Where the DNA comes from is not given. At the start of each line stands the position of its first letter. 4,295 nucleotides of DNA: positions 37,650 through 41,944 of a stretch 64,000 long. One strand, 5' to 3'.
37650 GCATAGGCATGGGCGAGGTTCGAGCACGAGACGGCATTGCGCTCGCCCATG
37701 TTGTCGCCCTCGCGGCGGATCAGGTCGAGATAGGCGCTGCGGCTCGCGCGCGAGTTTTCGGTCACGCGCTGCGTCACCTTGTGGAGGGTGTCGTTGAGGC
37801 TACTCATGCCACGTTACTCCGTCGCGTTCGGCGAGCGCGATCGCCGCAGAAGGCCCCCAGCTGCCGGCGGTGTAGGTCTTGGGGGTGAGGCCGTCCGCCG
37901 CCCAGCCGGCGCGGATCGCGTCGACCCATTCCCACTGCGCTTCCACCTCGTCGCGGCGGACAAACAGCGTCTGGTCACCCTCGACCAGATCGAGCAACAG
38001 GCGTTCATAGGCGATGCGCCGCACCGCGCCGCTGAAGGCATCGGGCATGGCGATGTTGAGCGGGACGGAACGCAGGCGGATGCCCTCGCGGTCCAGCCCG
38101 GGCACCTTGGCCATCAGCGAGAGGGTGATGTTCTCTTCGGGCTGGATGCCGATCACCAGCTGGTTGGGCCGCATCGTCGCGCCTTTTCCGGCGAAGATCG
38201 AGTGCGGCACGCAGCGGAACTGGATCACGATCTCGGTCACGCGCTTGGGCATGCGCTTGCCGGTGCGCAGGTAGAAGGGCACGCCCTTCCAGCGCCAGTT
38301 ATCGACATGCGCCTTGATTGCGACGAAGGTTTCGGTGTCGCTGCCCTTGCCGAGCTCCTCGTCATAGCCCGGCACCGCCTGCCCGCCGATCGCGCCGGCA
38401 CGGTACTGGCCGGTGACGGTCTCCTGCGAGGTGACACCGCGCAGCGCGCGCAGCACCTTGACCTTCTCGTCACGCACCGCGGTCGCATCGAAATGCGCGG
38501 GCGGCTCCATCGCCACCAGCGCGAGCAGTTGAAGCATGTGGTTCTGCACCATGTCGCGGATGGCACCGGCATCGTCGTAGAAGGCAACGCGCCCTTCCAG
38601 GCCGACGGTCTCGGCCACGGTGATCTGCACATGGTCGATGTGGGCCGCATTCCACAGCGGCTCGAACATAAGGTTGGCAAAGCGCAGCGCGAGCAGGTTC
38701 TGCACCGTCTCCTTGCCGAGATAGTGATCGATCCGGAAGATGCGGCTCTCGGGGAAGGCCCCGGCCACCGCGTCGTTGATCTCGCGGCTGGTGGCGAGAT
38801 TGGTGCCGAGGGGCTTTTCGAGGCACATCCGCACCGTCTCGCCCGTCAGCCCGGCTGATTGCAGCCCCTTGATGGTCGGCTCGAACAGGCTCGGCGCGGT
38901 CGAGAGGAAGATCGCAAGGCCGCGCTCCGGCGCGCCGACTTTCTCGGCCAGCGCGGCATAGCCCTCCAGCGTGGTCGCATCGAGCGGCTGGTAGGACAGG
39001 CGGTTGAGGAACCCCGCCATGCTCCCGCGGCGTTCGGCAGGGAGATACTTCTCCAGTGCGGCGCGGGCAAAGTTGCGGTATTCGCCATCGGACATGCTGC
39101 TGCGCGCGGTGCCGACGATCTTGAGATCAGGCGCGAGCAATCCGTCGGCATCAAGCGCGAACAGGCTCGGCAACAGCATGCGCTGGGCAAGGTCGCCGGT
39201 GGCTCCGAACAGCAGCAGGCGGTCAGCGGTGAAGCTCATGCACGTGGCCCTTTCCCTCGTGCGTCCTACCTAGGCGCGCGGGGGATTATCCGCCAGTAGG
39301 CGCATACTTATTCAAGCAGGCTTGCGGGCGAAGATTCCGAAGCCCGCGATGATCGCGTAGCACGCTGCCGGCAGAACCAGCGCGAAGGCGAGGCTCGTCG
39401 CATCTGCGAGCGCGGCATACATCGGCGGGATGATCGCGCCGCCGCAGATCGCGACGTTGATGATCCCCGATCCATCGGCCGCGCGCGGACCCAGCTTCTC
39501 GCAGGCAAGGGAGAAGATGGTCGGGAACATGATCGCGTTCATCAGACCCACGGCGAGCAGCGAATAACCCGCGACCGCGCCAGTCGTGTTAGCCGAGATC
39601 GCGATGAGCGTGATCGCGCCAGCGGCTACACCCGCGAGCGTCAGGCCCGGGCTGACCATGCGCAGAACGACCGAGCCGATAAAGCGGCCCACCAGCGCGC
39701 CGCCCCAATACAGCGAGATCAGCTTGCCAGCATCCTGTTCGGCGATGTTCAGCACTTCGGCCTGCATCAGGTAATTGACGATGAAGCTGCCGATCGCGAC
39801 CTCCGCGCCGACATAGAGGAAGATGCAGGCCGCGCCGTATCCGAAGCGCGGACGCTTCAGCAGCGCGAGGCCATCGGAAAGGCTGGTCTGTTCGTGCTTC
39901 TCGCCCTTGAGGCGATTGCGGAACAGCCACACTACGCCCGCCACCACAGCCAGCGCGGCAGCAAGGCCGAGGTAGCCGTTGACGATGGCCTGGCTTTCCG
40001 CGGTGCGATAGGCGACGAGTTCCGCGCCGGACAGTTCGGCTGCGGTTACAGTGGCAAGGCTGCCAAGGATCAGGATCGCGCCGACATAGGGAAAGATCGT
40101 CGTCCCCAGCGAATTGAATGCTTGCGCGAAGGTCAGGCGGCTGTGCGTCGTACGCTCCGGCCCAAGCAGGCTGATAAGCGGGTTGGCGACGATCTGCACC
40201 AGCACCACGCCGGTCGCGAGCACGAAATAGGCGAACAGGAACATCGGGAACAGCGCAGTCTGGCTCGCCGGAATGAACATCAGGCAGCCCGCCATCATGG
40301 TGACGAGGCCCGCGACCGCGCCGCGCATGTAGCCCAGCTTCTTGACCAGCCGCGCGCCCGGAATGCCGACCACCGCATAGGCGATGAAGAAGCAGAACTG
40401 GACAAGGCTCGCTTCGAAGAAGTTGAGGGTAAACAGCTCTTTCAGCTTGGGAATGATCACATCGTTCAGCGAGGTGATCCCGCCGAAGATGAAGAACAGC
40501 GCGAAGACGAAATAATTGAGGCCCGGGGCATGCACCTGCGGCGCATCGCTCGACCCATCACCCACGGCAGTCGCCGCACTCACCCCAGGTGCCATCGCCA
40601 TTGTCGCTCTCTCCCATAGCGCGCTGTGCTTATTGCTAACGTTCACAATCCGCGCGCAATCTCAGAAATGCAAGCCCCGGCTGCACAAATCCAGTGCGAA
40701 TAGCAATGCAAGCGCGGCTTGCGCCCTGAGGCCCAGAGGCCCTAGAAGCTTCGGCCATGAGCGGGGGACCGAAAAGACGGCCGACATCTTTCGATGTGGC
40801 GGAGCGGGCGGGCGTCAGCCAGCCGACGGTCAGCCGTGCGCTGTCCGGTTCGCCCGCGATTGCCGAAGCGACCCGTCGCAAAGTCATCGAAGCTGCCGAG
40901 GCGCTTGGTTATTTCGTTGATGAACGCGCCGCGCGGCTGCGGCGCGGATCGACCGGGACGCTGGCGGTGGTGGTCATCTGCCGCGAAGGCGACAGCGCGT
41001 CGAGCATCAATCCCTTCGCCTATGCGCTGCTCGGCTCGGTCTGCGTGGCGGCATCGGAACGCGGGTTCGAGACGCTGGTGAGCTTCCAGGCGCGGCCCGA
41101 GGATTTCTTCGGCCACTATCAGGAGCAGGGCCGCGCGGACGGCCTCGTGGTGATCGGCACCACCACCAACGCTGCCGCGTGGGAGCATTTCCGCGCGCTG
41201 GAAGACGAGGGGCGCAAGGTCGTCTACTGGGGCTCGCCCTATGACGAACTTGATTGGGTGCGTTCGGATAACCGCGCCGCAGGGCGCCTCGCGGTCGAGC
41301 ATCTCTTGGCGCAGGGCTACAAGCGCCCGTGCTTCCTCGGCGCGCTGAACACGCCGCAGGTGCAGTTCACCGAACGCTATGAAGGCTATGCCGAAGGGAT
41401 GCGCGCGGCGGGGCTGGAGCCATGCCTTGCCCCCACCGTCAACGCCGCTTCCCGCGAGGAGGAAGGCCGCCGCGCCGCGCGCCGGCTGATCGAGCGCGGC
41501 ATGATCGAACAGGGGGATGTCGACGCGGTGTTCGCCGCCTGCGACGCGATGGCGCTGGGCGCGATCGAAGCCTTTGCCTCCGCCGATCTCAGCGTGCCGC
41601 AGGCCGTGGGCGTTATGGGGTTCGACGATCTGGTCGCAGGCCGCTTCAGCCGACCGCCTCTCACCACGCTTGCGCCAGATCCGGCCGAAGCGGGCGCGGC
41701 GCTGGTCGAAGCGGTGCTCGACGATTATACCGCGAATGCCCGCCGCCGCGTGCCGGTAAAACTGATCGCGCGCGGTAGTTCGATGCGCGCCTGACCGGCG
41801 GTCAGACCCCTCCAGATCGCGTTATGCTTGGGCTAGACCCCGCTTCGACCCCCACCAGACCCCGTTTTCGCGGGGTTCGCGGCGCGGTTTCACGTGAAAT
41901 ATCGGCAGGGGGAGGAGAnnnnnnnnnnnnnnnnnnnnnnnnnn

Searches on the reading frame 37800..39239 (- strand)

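Call 20: search_protein_families(library=pfam, proteins=[window:37800-39239:-], max_evalue=0.00001)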
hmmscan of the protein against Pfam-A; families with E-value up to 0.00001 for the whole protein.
window:37800-39239:- (479 aa): 2 families
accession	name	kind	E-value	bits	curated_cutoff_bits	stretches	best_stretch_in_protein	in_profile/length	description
PF02781.21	G6PD_C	-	2.3e-119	398.3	27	1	183-478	1-296/296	Glucose-6-phosphate dehydrogenase, C-terminal domain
PF00479.28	G6PD_N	-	1.3e-47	163.2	22.1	1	10-181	2-183/183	Glucose-6-phosphate dehydrogenase, NAD binding domain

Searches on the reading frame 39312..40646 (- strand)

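Call 20: search_protein_families(library=pfam, proteins=[window:39312-40646:-], max_evalue=0.00001)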
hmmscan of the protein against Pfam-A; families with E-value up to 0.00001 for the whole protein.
window:39312-40646:- (444 aa): 1 family
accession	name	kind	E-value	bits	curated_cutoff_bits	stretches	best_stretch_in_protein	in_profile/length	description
PF07690.21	MFS_1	-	2e-24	86.6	33.4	1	48-406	2-345/347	Major Facilitator Superfamily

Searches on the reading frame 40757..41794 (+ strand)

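Call 20: search_protein_families(library=pfam, proteins=[window:40757-41794:+], max_evalue=0.00001)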
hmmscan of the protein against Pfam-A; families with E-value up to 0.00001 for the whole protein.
window:40757-41794:+ (345 aa): 4 families
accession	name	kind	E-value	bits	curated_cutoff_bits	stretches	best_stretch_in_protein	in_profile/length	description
PF13377.12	Peripla_BP_3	-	6.7e-28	98.3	26.5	1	180-342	1-167/167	Periplasmic binding protein-like domain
PF00532.27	Peripla_BP_1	-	4.3e-18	66.2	22.2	1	123-338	54-279/281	Periplasmic binding proteins and sugar binding domain of LacI family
PF00356.27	LacI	-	9e-13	48.2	27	1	13-52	4-43/46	Bacterial regulatory proteins, lacI family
PF13407.12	Peripla_BP_4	-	2.4e-11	44.1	35.1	1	125-292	54-219/258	Periplasmic binding protein domain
